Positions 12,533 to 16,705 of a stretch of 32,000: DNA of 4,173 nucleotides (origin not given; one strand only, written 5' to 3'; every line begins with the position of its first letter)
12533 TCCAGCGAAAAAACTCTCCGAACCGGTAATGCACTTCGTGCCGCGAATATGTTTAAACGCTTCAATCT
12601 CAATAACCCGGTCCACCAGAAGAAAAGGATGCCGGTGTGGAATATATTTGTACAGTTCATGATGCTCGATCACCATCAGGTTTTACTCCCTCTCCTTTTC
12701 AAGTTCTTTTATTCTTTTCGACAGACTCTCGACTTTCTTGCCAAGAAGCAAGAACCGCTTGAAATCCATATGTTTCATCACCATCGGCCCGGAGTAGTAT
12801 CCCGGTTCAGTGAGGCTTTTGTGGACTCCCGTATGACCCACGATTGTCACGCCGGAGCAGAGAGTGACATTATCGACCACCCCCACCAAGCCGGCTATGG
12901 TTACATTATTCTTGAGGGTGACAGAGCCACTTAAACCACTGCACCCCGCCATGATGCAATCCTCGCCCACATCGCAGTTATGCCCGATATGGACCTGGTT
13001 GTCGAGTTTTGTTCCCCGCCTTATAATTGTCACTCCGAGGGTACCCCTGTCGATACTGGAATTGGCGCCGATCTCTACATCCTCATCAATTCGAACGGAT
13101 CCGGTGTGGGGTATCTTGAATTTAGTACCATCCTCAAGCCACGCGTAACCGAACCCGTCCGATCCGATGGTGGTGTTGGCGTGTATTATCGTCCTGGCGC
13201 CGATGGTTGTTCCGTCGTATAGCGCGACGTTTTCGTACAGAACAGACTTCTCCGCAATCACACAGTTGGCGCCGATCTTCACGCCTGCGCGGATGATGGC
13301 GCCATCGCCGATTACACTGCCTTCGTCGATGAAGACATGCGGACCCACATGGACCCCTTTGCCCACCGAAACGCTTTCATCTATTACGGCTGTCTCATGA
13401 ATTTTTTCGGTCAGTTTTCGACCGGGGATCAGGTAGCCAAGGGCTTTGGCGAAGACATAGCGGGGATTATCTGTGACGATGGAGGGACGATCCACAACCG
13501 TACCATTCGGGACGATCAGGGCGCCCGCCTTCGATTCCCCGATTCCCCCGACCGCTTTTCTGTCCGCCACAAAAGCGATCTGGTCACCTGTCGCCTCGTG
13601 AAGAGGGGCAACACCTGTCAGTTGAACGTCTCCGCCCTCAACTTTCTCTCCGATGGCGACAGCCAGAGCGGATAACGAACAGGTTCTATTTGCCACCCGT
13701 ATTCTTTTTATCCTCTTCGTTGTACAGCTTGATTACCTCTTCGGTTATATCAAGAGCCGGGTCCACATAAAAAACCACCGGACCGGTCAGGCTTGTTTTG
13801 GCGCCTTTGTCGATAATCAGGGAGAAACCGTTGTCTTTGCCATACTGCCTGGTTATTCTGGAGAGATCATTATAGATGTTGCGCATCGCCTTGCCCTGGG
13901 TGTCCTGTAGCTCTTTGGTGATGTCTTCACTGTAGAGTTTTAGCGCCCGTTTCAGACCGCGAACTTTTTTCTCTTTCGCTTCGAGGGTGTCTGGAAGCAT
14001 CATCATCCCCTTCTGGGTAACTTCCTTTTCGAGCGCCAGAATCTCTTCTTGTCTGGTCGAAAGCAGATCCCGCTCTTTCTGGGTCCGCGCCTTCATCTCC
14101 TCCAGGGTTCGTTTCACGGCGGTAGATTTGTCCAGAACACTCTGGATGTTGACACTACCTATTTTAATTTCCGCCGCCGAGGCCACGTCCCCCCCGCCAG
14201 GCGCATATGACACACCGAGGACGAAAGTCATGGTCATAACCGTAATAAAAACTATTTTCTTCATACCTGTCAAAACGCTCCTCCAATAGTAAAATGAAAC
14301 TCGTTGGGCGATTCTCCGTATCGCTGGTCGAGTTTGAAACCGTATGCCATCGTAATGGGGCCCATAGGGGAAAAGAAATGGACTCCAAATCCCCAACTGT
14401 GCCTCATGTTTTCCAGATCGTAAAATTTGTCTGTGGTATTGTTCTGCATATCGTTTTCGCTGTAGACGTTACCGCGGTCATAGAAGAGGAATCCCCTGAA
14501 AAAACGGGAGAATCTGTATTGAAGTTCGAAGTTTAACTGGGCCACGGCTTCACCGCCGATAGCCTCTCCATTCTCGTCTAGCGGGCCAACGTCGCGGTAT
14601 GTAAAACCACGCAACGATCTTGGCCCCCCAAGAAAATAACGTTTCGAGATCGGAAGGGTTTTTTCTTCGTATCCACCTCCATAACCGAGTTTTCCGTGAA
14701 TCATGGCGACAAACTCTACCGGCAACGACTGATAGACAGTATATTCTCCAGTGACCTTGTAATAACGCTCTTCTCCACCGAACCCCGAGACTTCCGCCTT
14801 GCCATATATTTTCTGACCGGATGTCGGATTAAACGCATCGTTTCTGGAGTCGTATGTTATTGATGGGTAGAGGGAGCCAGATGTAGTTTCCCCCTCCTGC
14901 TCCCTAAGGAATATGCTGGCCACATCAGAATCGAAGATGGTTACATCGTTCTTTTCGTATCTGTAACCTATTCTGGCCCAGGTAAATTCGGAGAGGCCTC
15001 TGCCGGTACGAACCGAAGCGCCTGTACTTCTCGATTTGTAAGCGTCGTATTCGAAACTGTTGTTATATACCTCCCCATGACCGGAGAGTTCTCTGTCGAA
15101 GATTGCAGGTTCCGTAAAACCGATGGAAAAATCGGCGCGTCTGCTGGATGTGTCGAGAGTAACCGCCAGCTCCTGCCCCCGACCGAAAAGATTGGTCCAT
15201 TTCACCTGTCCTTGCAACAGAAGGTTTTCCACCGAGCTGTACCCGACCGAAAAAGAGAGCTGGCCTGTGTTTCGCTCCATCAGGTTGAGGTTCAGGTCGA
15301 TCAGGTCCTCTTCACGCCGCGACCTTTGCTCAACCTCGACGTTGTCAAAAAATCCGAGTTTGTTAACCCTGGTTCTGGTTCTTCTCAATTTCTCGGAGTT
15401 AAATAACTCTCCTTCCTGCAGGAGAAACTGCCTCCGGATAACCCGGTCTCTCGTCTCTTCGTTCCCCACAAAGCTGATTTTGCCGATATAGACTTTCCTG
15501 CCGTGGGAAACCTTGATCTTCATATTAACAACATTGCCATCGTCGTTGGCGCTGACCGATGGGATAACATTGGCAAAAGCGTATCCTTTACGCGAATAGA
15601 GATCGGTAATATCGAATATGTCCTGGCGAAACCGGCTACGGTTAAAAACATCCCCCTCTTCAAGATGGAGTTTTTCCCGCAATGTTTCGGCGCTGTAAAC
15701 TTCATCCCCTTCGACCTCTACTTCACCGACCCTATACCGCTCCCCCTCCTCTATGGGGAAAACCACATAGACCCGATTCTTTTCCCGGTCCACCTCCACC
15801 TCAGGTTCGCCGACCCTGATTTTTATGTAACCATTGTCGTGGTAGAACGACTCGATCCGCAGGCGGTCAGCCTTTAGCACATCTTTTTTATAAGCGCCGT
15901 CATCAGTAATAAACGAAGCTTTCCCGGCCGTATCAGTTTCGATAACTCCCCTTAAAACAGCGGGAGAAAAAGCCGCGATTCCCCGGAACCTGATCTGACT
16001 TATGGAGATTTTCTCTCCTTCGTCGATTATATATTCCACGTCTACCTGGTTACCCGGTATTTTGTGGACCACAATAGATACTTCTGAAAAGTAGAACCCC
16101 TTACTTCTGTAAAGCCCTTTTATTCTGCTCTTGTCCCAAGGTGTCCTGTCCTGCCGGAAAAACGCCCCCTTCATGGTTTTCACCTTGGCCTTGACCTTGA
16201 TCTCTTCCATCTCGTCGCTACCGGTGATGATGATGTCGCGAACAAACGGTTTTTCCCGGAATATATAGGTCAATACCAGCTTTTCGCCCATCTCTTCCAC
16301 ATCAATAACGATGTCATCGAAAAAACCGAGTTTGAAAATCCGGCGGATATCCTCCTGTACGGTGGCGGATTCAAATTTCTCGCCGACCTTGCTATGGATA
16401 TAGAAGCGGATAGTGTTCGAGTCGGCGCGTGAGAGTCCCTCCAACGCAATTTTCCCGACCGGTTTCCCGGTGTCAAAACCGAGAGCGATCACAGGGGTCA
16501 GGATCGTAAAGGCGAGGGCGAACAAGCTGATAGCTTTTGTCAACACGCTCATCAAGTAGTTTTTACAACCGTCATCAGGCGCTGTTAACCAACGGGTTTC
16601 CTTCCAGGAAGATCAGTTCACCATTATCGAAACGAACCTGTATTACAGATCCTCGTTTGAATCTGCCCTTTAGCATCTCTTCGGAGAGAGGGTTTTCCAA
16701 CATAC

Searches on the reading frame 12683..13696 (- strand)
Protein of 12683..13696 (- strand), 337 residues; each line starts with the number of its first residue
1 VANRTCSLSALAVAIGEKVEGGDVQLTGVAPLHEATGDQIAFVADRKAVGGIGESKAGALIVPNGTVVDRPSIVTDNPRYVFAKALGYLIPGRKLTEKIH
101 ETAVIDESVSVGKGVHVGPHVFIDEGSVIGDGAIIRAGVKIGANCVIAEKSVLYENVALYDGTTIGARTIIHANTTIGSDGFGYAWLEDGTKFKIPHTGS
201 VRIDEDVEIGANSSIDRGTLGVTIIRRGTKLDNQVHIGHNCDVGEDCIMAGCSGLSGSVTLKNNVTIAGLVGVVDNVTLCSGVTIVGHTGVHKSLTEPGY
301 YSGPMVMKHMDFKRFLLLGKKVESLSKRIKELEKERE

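Call 11: search_protein_families(library=ncbifam, proteins=[window:12683-13696:-], max_evalue=0.00001)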
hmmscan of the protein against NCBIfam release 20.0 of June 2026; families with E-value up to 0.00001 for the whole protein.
window:12683-13696:- (337 aa): 8 families
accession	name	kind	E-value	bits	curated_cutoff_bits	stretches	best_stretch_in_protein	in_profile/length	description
NF002060.0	PRK00892.1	subfamily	5.3e-101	338.2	207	1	5-335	3-341/345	UDP-3-O-(3-hydroxymyristoyl)glucosamine N-acyltransferase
TIGR01853.1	lipid_A_lpxD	equivalog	1e-88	297.4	242.5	1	20-328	11-324/325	UDP-3-O-(3-hydroxymyristoyl)glucosamine N-acyltransferase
NF003657.0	PRK05289.1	equivalog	2.4e-23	82.6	226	2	131-293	8-177/264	acyl-ACP--UDP-N-acetylglucosamine O-acyltransferase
TIGR01852.1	lipid_A_lpxA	equivalog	1.3e-20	73.7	231.05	2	128-294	6-173/254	acyl-ACP--UDP-N-acetylglucosamine O-acyltransferase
TIGR03570.1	NeuD_NnaD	subfamily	3.4e-17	62.7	160.8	1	94-177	85-168/202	NeuD/PglB/VioB family sugar acetyltransferase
TIGR01173.1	glmU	equivalog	2e-07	30.2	366.85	0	134-179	258-302/452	bifunctional UDP-N-acetylglucosamine diphosphorylase/glucosamine-1-phosphate N-acetyltransferase GlmU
TIGR03992.1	Arch_glmU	subfamily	7.2e-07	28.4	292.1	0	110-175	238-308/393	bifunctional sugar-1-phosphate nucleotidylyltransferase/acetyltransferase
TIGR03991.1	alt_bact_glmU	hypoth_equivalog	9.4e-06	25.2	225.3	0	103-169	175-244/394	UDP-N-acetylglucosamine diphosphorylase/glucosamine-1-phosphate N-acetyltransferase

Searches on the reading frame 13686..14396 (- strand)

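Call 11: search_protein_families(library=ncbifam, proteins=[window:13686-14396:-], max_evalue=0.00001)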
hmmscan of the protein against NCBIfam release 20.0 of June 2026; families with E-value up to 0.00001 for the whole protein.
window:13686-14396:- (236 aa): 0 families

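Call 40: search_protein_families(library=pfam, proteins=[window:13686-14396:-], max_evalue=0.1)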
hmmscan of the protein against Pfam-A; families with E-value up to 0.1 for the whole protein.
window:13686-14396:- (236 aa): 2 families
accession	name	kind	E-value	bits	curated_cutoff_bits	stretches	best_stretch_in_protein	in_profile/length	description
PF03938.19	OmpH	-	2e-23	83.6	32.4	1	78-223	1-139/141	Outer membrane protein (OmpH-like)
PF23116.1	HHD_RTEL1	-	0.042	14.6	27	0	139-184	21-66/102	RTEL1, HHD domain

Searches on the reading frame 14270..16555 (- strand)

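Call 11: search_protein_families(library=ncbifam, proteins=[window:14270-16555:-], max_evalue=0.00001)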
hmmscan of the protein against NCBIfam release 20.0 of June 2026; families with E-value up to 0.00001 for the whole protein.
window:14270-16555:- (761 aa): 6 families
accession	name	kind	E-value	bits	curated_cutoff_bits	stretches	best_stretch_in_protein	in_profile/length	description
TIGR03303.1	OM_YaeT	equivalog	8.5e-198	659.2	297.15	1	32-761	2-741/741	outer membrane protein assembly factor BamA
NF008287.0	PRK11067.1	subfamily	1.2e-93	314.9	1181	1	31-761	24-802/802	outer membrane protein assembly factor BamA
NF047950.2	ATportTamA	equivalog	1.4e-43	149.4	625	2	291-759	117-567/569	autotransporter assembly complex protein TamA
NF052279.1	lipo_TamL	exception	1.3e-32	113.1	400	3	597-724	560-698/747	translocation and assembly module lipoprotein TamL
NF058613.1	OMPAssmBamADein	equivalog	3.2e-22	78.3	1050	1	257-474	314-528/857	outer membrane protein assembly factor BamA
TIGR00992.1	3a0901s03IAP75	subfamily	1.2e-15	56.8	1163.25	1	316-525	232-456/718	IAP75 family chloroplast envelope protein translocase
